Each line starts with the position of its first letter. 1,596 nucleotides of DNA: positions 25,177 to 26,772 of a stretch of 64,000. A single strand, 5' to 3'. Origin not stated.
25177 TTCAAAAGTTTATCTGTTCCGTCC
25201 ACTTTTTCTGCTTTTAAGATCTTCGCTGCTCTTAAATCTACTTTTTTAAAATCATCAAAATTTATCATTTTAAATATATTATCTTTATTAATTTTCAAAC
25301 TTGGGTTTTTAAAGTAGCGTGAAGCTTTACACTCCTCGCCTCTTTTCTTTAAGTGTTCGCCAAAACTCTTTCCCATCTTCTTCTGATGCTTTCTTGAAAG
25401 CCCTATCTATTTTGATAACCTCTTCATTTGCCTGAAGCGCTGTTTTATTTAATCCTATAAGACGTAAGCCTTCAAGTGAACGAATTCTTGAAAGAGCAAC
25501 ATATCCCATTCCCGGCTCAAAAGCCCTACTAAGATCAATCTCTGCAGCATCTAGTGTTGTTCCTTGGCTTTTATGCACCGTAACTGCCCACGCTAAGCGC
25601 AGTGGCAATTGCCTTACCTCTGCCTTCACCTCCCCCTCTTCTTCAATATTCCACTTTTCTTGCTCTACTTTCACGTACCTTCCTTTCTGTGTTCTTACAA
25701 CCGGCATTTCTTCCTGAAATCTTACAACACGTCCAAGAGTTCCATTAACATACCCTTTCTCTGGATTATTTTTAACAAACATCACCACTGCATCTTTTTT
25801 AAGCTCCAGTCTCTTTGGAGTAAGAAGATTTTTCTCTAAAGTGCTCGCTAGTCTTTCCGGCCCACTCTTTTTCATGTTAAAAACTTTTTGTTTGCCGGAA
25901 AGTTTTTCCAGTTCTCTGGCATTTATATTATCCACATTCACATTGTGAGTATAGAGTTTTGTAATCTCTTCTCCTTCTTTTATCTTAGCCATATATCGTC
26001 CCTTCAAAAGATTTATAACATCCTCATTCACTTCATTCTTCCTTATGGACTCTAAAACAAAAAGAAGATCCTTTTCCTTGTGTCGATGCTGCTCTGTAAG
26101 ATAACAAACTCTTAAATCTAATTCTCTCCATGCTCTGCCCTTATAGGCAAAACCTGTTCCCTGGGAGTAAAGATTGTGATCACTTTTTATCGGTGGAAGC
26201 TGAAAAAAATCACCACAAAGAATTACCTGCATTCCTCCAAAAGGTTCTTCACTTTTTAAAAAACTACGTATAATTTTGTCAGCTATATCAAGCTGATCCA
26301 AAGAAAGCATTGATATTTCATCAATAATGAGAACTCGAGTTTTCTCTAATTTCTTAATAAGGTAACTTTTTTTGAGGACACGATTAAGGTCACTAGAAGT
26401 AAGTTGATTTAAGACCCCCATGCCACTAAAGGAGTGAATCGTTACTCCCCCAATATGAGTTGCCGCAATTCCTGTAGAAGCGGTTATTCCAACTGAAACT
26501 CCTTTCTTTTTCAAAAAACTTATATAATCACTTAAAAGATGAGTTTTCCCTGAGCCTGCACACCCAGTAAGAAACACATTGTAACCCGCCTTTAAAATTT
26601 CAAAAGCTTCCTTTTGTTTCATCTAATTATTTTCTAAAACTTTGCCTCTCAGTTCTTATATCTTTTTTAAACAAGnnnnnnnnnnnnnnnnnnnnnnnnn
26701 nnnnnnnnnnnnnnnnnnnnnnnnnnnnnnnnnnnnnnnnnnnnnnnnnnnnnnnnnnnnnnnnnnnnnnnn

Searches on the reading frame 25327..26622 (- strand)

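Call 83: search_protein_families(library=pfam, proteins=[window:25327-26622:-], max_evalue=0.00001)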
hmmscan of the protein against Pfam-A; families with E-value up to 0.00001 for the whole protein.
window:25327-26622:- (431 aa): 5 families
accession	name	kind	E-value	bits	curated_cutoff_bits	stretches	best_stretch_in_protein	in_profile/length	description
PF05970.20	PIF1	-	6e-36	124.6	25.9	1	10-185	13-193/223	PIF1-like helicase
PF13604.12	AAA_30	-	4.2e-14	53.2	27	1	2-149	5-135/191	AAA domain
PF13245.12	AAA_19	-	5.1e-12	46.6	25.1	1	3-145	1-132/134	AAA domain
PF13401.12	AAA_22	-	4.8e-08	33.8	27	1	15-137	7-122/130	AAA domain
PF21530.3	Pif1_2B_dom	-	2.9e-07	30.5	23.9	1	258-302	2-47/47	DNA helicase Pif1, 2B domain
